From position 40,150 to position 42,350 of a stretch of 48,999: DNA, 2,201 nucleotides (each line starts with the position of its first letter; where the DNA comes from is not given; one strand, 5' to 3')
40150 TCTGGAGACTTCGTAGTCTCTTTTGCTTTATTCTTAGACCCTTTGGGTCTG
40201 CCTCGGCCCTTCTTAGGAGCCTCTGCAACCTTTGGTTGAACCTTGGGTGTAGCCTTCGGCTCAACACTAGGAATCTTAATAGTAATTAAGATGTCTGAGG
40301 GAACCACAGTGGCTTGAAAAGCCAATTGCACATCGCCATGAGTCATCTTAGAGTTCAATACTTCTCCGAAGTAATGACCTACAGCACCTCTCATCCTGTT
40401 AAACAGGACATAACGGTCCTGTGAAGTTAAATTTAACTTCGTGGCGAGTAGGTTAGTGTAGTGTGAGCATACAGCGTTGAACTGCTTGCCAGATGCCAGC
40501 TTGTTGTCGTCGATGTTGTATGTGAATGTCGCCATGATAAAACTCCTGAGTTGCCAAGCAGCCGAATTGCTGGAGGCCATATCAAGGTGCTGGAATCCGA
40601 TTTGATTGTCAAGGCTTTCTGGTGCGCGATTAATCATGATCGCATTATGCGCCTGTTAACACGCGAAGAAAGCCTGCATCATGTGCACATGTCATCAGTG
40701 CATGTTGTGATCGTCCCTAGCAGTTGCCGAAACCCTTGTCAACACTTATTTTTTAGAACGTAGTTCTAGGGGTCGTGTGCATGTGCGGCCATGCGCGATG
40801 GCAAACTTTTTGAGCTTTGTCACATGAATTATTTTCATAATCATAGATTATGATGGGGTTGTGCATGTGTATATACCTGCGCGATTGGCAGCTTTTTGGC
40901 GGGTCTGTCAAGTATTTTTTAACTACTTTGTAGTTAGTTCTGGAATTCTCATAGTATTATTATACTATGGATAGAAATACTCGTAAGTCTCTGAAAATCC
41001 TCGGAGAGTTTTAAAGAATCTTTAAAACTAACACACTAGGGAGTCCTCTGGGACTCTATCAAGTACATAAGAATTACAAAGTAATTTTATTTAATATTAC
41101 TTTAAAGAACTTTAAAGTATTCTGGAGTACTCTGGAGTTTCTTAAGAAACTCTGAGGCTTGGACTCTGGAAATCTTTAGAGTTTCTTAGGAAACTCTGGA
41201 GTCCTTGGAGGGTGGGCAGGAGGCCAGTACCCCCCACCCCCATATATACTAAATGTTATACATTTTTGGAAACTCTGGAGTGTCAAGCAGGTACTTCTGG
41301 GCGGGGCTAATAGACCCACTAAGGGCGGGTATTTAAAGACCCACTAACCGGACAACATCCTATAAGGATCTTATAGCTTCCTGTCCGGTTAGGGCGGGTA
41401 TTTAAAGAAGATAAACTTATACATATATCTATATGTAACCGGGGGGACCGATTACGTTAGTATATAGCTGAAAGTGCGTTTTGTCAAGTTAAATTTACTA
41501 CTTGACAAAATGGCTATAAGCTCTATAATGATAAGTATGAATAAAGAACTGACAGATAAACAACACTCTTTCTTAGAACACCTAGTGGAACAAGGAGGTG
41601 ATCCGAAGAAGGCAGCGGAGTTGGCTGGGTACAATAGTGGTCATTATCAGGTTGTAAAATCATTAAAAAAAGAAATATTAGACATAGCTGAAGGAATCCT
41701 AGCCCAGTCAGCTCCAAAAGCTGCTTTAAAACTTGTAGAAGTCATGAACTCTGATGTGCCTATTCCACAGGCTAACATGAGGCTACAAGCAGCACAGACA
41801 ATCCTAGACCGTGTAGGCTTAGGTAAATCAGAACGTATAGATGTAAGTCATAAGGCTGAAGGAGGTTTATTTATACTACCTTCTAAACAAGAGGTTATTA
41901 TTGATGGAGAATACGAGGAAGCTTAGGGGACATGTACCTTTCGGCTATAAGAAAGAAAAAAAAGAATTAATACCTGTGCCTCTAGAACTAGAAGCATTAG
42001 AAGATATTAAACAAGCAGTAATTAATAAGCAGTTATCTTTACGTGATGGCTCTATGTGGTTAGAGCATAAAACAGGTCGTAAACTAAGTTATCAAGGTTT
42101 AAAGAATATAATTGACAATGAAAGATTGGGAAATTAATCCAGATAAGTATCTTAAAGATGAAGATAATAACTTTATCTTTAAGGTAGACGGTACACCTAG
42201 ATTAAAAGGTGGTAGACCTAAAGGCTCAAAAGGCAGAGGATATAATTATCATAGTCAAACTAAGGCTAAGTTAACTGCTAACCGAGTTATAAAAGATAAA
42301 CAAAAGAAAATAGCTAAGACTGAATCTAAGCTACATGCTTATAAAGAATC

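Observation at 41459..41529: Back-to-back consensus promoters whose -35 boxes form an 11-bp perfect inverted repeat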

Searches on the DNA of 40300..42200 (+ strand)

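Call 4: search_dna_similar(query=window:40500-42200:+, collection=phages, mode=near, max_rows=30)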
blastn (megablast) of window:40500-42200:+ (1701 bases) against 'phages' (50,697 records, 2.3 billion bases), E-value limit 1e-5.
No match.

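Call 44: search_rna_families(source=window, start=40300, end=41700, threshold=evalue, max_evalue=1)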
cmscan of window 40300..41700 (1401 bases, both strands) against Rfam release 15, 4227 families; matches with E-value up to 1: 10.
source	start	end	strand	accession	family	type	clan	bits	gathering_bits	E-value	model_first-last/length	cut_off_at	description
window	41125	41206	+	RF00451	MIR395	Gene; miRNA;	-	39.5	56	1.5e-06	1-104/104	no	mir-395 microRNA precursor family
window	41125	41205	+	RF00780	MIR477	Gene; miRNA;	-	32.7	65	7.5e-05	1-99/99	no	MIR477 microRNA precursor family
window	41129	41202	+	RF03460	mir-561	Gene; miRNA;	-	28.2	90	0.011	1-81/81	no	mir-561 microRNA precursor family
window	41129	41203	+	RF03501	mir-3140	Gene; miRNA;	-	28.1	93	0.0069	1-90/90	no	mir-3140 microRNA precursor family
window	41128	41202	+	RF04157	MIR9486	Gene; miRNA;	-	26.4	100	0.01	1-119/119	no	MIR9486 microRNA precursor family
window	41127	41205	+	RF03583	MIR781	Gene; miRNA;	-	25.6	88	0.041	1-94/94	no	MIR781 microRNA precursor family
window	41122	41208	+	RF03820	mir-5429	Gene; miRNA;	-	24.3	80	0.063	1-83/83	no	mir-5429 microRNA precursor family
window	41128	41203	+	RF03477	MIR862_2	Gene; miRNA;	-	23.2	71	0.13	1-90/90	no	MIR862_2 microRNA precursor family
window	41128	41203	+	RF03480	mir-1284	Gene; miRNA;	-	21.4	80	0.66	1-92/92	no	mir-1284 microRNA precursor family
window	41128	41202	-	RF03477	MIR862_2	Gene; miRNA;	-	20.6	71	0.65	1-90/90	no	MIR862_2 microRNA precursor family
